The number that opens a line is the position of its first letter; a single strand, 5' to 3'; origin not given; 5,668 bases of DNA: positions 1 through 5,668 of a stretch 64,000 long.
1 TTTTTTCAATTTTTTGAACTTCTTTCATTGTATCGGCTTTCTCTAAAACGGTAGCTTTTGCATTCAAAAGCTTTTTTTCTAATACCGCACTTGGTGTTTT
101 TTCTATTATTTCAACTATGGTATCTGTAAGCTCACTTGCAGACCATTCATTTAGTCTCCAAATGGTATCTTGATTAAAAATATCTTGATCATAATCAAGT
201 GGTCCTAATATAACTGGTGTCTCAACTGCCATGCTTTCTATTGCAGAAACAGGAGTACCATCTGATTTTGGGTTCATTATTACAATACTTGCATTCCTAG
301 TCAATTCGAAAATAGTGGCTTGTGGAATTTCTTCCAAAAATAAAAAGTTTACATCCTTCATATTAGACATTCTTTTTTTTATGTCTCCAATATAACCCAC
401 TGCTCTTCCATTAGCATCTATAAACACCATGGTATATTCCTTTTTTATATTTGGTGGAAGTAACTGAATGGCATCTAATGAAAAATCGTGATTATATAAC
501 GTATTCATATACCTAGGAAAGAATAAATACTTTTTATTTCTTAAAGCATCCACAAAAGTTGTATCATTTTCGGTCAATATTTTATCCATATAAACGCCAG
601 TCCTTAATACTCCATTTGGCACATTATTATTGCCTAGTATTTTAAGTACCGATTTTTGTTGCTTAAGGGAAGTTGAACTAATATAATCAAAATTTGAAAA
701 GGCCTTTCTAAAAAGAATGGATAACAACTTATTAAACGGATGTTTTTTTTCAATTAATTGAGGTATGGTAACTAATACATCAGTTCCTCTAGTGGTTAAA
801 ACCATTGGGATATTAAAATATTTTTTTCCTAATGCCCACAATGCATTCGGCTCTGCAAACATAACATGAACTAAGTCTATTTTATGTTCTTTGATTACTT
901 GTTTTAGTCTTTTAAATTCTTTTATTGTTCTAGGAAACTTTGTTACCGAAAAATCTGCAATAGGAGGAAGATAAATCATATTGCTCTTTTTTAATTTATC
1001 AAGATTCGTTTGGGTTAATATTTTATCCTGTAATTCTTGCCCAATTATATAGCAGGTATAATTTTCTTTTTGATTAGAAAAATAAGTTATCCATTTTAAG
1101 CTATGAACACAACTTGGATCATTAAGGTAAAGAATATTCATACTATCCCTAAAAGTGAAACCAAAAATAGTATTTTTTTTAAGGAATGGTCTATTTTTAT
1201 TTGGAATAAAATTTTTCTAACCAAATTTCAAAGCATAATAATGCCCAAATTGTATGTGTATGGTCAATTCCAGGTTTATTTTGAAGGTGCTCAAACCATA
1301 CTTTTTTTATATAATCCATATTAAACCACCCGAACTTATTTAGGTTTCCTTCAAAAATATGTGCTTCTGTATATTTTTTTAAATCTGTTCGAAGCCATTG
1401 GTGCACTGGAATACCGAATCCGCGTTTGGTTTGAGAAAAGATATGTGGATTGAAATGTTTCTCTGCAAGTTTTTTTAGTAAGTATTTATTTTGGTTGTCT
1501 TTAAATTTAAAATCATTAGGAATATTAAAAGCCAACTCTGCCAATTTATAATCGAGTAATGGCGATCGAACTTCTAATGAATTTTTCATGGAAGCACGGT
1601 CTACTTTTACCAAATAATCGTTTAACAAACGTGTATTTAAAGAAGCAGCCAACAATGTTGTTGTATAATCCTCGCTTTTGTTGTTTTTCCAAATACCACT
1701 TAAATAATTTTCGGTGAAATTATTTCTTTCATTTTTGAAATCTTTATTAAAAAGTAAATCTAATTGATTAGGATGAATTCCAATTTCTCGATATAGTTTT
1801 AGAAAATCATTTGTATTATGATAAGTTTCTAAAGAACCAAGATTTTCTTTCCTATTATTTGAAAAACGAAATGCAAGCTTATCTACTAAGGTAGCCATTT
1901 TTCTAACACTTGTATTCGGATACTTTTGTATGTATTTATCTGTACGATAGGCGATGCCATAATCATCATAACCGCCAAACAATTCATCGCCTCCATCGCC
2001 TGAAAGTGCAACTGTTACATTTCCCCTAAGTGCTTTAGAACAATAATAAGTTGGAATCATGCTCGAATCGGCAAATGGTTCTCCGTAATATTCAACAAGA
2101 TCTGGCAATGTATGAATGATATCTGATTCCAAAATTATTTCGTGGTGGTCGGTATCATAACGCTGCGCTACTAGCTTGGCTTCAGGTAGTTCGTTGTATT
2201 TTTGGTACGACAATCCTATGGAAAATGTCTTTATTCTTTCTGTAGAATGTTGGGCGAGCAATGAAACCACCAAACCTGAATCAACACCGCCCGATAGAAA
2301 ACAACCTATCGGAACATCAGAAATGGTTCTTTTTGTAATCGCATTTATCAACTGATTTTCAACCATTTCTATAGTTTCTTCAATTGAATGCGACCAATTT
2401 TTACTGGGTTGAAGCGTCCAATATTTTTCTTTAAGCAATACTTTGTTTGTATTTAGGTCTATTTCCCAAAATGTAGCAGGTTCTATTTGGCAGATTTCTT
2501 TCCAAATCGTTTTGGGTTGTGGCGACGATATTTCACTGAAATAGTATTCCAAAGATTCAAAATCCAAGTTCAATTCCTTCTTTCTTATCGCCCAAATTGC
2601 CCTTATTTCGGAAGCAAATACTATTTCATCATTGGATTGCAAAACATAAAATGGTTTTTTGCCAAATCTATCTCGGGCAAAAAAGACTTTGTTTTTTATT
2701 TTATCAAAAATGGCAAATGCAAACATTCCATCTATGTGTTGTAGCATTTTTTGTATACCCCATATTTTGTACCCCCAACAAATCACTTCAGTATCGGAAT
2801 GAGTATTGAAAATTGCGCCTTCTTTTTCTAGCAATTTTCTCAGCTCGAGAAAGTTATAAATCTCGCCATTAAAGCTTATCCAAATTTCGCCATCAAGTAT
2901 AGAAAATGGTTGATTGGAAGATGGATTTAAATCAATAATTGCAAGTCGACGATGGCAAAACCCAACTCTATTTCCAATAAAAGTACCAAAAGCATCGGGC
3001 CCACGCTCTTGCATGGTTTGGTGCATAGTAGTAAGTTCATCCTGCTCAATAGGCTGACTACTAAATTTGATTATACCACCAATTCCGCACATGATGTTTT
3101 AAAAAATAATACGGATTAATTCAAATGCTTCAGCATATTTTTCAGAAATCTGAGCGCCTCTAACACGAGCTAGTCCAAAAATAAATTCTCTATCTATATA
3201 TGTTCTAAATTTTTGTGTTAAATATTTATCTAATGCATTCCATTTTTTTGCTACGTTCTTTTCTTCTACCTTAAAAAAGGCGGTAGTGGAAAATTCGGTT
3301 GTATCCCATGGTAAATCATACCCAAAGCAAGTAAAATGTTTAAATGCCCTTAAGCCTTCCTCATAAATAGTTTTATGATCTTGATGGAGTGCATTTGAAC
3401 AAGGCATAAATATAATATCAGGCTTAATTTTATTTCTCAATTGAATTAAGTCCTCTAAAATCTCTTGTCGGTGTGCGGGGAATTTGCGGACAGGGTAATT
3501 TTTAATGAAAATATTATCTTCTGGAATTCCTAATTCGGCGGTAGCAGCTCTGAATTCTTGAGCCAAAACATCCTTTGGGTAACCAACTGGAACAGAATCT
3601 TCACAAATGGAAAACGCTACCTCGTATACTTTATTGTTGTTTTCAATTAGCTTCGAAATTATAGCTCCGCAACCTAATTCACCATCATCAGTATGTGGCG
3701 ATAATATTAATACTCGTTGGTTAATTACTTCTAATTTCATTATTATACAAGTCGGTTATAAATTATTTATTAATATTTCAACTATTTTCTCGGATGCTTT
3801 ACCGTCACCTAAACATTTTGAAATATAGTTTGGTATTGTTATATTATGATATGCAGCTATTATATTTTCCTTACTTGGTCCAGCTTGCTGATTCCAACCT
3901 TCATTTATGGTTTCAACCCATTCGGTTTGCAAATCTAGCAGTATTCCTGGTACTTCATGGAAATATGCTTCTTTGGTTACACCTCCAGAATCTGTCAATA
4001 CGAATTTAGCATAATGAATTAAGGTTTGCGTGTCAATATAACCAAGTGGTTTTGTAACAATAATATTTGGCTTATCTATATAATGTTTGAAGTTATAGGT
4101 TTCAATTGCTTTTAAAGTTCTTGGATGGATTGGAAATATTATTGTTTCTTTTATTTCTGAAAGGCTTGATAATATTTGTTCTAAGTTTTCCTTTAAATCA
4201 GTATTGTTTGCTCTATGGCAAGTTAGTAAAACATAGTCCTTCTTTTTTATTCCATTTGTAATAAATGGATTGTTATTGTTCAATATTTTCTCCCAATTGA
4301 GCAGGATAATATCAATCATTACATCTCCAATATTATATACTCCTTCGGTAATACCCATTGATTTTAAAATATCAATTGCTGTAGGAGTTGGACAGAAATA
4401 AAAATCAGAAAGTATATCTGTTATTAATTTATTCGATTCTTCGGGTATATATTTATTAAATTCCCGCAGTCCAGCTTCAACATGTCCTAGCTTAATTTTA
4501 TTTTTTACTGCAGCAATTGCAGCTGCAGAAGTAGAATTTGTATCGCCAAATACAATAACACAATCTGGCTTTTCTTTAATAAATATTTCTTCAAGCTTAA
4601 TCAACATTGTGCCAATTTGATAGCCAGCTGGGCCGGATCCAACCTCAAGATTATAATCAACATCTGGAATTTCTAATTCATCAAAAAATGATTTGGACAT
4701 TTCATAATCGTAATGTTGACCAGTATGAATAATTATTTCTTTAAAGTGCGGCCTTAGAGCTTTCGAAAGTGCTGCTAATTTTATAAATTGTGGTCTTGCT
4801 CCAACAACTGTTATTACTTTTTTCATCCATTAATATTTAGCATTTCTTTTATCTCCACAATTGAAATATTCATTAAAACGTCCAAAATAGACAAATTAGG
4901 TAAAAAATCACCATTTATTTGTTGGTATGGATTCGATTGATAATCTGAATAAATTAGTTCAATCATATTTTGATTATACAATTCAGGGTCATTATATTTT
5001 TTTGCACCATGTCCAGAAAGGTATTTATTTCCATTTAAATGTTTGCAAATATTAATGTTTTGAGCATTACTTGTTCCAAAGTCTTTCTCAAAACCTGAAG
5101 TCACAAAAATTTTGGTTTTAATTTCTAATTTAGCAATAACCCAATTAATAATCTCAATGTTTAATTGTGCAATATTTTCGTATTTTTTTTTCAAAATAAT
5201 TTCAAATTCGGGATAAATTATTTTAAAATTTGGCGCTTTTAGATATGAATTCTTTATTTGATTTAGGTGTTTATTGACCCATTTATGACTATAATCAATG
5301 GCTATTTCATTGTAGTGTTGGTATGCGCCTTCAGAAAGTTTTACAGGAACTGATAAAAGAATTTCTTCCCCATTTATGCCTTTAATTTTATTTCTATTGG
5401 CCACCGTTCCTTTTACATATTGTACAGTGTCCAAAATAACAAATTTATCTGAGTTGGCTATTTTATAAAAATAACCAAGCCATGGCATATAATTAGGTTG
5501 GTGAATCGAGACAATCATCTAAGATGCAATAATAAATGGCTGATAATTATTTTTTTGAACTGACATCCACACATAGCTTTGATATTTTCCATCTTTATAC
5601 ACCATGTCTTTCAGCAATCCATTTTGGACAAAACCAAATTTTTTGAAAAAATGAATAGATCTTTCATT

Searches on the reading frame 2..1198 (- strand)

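Call 63: search_protein_families(library=pfam, proteins=[window:2-1198:-], max_evalue=0.01)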
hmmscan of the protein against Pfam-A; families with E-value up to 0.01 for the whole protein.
window:2-1198:- (399 aa): 4 families
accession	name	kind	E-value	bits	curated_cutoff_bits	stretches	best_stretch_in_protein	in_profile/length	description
PF13477.12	Glyco_trans_4_2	-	2.1e-11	44.6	23.4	1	22-176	2-138/139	Glycosyl transferase 4-like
PF00534.26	Glycos_transf_1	-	6.6e-09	36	26.4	1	221-333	14-123/172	Glycosyl transferases group 1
PF13439.12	Glyco_transf_4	-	2.5e-08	34.5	28.5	1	77-197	43-166/170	Glycosyltransferase Family 4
PF13692.12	Glyco_trans_1_4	-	3.1e-05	24.7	27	1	226-366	6-141/142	Glycosyl transferases group 1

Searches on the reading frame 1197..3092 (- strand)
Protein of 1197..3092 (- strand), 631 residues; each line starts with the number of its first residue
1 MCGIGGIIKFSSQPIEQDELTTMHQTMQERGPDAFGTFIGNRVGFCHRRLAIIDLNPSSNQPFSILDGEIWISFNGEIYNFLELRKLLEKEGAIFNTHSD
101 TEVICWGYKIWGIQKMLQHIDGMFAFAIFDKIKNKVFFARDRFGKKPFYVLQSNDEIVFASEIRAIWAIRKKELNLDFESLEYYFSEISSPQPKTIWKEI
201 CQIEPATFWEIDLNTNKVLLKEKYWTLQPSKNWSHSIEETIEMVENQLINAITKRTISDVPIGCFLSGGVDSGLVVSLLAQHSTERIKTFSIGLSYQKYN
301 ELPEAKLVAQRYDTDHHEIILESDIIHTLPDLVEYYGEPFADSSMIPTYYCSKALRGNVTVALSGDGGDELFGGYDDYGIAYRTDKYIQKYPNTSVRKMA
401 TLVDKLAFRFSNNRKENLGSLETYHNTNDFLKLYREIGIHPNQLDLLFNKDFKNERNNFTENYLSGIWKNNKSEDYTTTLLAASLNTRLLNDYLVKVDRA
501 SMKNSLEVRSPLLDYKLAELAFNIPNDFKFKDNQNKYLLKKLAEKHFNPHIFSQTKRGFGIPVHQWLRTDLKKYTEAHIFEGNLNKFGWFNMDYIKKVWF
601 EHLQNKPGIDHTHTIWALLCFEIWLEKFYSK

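Call 18: search_protein_families(library=ncbifam, proteins=[window:1197-3092:-], max_evalue=0.01)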
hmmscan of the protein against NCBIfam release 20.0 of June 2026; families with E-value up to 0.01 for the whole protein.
window:1197-3092:- (631 aa): 11 families
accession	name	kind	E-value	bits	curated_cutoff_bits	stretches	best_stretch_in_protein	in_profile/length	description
TIGR03108.1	eps_aminotran_1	hypoth_equivalog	3.7e-147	491.7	816.9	1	1-627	1-627/628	XrtA/PEP-CTERM system amidotransferase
TIGR01536.1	asn_synth_AEB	equivalog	7.7e-133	444.2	267.1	1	2-559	1-517/517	asparagine synthase (glutamine-hydrolyzing)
TIGR03104.1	trio_amidotrans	equivalog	6.5e-114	381.3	570.1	2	1-404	1-414/589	N-acetylglutaminylglutamine amidotransferase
NF006949.0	PRK09431.1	equivalog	2.5e-78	264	499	2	1-396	1-378/554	asparagine synthase B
NF033535.1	lass_lactam_cya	exception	7.6e-59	199.9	525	2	1-371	1-375/668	lasso peptide isopeptide bond-forming cyclase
TIGR01134.1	purF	equivalog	5.2e-10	39.3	350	1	58-167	82-200/432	amidophosphoribosyltransferase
NF001484.0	PRK00331.1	subfamily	7.5e-10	37.8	381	1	43-176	67-208/601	isomerizing glutamine--fructose-6-phosphate transaminase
NF033561.1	macrolact_Ik_Al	subfamily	1.7e-09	36.8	300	1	128-373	85-332/561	albusnodin/ikarugamycin family macrolactam cyclase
TIGR01135.1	glmS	equivalog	4.9e-09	35.2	418.05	1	61-177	85-208/607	glutamine--fructose-6-phosphate transaminase (isomerizing)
NF010587.0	PRK13980.1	equivalog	0.00013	21.3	255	1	235-322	9-95/267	NAD+ synthase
NF010588.0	PRK13981.1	equivalog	0.0057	15.1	479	1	229-323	257-350/546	NAD+ synthase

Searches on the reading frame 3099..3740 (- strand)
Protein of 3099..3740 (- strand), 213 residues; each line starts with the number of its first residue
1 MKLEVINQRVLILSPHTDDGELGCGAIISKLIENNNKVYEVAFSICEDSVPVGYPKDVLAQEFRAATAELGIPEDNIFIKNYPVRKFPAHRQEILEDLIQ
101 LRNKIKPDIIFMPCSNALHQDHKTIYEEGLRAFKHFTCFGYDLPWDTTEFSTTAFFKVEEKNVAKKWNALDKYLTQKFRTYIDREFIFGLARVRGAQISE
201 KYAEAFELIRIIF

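Call 18: search_protein_families(library=ncbifam, proteins=[window:3099-3740:-], max_evalue=0.01)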
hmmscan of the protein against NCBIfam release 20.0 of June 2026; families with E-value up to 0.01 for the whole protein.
window:3099-3740:- (213 aa): 2 families
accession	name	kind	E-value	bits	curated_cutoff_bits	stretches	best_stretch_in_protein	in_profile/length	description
TIGR04001.1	thiol_BshB1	equivalog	6.4e-11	42.4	182.5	1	10-124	4-113/226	bacillithiol biosynthesis deacetylase BshB1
NF002557.0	PRK02122.1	subfamily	6.1e-05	21.3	384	1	4-43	367-405/653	glucosamine-6-phosphate deaminase-like protein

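Call 63: search_protein_families(library=pfam, proteins=[window:3099-3740:-], max_evalue=0.01)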
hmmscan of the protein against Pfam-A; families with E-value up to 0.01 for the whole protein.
window:3099-3740:- (213 aa): 1 family
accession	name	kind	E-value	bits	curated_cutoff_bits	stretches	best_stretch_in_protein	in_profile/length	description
PF02585.22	PIG-L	-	5.8e-16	59.6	28.2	1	11-132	1-128/129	GlcNAc-PI de-N-acetylase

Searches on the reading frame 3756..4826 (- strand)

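Call 18: search_protein_families(library=ncbifam, proteins=[window:3756-4826:-], max_evalue=0.01)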
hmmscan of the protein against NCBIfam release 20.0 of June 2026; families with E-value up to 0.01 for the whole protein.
window:3756-4826:- (356 aa): 2 families
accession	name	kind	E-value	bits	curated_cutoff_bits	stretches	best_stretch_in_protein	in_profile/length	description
TIGR00236.1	wecB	equivalog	4.7e-85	285.9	210.15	1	3-355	2-365/366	non-hydrolyzing UDP-N-acetylglucosamine 2-epimerase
TIGR03568.1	NeuC_NnaA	equivalog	1.1e-18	67.2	235.9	1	2-351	1-364/365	UDP-N-acetylglucosamine 2-epimerase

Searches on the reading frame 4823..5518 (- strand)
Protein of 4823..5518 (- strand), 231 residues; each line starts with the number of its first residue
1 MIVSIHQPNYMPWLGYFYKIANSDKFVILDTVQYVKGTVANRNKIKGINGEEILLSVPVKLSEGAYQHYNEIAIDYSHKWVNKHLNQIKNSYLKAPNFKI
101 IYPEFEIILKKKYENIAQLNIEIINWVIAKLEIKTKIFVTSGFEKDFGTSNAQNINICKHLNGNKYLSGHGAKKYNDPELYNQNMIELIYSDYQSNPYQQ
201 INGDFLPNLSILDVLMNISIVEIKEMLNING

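Call 18: search_protein_families(library=ncbifam, proteins=[window:4823-5518:-], max_evalue=0.01)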
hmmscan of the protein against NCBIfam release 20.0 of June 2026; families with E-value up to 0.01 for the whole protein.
window:4823-5518:- (231 aa): 0 families

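Call 63: search_protein_families(library=pfam, proteins=[window:4823-5518:-], max_evalue=0.01)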
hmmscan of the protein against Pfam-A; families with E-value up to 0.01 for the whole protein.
window:4823-5518:- (231 aa): 1 family
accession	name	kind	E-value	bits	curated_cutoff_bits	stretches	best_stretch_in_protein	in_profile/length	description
PF08889.16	WbqC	-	2.4e-66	224.1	21.3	1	7-223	1-216/218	WbqC-like protein family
